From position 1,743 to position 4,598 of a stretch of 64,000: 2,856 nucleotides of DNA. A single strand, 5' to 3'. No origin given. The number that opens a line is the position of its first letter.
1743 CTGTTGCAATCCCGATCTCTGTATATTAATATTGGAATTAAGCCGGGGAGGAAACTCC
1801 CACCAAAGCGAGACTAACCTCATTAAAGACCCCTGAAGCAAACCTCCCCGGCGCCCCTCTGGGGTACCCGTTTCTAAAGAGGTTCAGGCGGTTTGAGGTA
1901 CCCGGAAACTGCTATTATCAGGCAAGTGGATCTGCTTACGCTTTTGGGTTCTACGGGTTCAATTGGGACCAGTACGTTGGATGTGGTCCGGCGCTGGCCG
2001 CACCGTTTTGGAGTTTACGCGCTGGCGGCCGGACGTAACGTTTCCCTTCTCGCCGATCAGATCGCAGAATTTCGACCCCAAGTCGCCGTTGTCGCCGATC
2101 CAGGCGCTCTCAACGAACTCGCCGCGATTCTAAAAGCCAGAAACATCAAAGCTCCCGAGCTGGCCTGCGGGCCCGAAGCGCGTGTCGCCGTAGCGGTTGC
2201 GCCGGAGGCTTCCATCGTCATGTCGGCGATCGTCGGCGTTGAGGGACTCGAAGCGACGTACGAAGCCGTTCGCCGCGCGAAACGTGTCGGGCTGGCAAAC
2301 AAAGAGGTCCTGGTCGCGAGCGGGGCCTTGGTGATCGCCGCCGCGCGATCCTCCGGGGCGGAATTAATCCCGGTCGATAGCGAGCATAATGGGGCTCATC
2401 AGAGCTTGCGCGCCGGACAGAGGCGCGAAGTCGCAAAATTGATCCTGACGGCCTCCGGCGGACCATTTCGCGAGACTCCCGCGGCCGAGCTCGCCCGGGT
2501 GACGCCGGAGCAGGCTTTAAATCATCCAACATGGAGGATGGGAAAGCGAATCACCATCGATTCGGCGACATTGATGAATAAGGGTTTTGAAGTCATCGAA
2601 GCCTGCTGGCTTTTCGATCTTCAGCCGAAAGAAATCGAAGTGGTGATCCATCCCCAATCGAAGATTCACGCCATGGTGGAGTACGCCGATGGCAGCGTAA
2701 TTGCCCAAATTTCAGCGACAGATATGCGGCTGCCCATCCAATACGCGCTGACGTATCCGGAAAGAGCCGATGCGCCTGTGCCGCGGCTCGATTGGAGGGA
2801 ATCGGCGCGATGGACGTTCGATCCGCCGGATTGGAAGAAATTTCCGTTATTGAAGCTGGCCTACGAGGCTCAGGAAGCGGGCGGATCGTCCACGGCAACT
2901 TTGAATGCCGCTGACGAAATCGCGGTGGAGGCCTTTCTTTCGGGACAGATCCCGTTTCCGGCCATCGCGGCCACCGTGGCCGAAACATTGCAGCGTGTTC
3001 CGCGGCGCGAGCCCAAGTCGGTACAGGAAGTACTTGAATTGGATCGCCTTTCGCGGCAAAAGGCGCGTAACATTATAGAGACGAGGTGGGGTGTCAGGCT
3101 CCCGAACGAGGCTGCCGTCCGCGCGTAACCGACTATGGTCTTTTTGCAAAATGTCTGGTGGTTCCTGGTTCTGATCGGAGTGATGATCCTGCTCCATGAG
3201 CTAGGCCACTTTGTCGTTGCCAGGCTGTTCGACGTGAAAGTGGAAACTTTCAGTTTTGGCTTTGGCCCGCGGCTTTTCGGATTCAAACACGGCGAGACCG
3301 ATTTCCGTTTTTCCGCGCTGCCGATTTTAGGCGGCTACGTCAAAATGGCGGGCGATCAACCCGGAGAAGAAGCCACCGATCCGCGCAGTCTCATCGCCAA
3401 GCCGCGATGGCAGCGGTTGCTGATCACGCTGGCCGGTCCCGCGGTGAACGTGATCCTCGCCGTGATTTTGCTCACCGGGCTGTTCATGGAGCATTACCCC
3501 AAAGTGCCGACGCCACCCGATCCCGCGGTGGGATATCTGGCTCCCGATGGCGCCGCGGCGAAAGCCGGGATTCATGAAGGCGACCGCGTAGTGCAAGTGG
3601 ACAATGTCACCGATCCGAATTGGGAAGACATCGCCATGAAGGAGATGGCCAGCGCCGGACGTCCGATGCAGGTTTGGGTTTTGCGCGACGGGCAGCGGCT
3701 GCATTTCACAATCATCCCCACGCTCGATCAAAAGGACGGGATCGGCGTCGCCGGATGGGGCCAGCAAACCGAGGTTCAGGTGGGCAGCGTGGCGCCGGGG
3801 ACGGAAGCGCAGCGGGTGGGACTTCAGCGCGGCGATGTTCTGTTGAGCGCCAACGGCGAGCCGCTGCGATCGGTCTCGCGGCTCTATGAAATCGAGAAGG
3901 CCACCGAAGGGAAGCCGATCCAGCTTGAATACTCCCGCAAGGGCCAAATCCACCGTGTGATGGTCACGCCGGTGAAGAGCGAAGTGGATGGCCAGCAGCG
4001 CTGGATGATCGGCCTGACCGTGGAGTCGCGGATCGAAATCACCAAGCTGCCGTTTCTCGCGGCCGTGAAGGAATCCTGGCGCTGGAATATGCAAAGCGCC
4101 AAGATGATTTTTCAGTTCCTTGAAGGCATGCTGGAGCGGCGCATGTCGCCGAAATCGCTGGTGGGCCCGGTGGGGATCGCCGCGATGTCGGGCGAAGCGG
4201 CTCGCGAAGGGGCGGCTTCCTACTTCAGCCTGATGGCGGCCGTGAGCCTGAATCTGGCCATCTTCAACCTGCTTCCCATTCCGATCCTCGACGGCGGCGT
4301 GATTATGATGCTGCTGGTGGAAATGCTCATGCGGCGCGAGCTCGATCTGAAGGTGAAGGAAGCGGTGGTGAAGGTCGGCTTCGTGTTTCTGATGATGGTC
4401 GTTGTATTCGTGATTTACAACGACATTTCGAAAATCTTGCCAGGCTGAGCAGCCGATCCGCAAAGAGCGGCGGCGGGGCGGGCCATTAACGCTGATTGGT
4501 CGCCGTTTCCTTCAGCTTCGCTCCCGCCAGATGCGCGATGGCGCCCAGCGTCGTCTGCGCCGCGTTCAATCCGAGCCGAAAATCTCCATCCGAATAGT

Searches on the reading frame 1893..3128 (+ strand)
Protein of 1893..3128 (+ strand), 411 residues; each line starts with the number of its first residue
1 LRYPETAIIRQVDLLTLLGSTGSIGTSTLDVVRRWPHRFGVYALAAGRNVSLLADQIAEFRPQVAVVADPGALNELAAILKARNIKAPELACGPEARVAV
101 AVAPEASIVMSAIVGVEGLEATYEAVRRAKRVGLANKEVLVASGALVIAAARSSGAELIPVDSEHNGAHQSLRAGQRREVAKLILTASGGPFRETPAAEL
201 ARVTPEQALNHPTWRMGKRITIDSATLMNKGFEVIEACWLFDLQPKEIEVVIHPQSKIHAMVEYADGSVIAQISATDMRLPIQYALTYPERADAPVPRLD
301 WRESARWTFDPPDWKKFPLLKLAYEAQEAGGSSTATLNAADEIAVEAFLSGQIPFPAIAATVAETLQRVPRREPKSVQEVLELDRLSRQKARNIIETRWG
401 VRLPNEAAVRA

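Call 95: search_protein_families(library=pfam, proteins=[window:1893-3128:+], max_evalue=0.000001)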
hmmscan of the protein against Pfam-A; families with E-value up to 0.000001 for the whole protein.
window:1893-3128:+ (411 aa): 3 families
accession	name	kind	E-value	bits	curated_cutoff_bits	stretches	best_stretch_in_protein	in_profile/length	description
PF02670.22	DXP_reductoisom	-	1.1e-40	139.7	21.7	1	15-144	1-129/129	1-deoxy-D-xylulose 5-phosphate reductoisomerase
PF13288.12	DXPR_C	-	4.3e-39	133.8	27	1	274-389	2-114/115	DXP reductoisomerase C-terminal domain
PF08436.17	DXP_redisom_C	-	3.7e-38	130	26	1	158-241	1-84/84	1-deoxy-D-xylulose 5-phosphate reductoisomerase C-terminal domain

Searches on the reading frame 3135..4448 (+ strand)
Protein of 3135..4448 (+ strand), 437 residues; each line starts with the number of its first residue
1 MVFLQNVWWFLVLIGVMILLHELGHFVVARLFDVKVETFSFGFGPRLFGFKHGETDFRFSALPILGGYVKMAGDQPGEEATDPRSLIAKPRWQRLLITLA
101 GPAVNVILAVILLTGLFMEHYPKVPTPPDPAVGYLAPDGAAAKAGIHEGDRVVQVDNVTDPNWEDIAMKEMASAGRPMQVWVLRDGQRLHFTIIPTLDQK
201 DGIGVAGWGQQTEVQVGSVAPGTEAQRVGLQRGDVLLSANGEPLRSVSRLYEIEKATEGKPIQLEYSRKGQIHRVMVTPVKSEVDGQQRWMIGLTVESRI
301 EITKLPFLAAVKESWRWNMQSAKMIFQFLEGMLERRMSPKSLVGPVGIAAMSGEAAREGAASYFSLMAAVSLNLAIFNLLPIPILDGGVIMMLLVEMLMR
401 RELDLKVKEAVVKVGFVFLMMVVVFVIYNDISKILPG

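Call 95: search_protein_families(library=pfam, proteins=[window:3135-4448:+], max_evalue=0.000001)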
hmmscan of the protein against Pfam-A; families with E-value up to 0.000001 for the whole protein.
window:3135-4448:+ (437 aa): 4 families
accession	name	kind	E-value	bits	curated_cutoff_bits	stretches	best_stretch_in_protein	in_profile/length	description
PF02163.28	Peptidase_M50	-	2e-63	214.1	27.2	1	10-421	2-220/221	Peptidase family M50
PF00595.29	PDZ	-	2.3e-15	57.2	23.2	1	197-265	8-79/81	PDZ domain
PF17820.7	PDZ_6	-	1.5e-14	53.9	27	1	216-265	2-51/54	PDZ domain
PF13180.12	PDZ_2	-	1.8e-12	47.8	27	0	203-277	3-78/80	PDZ domain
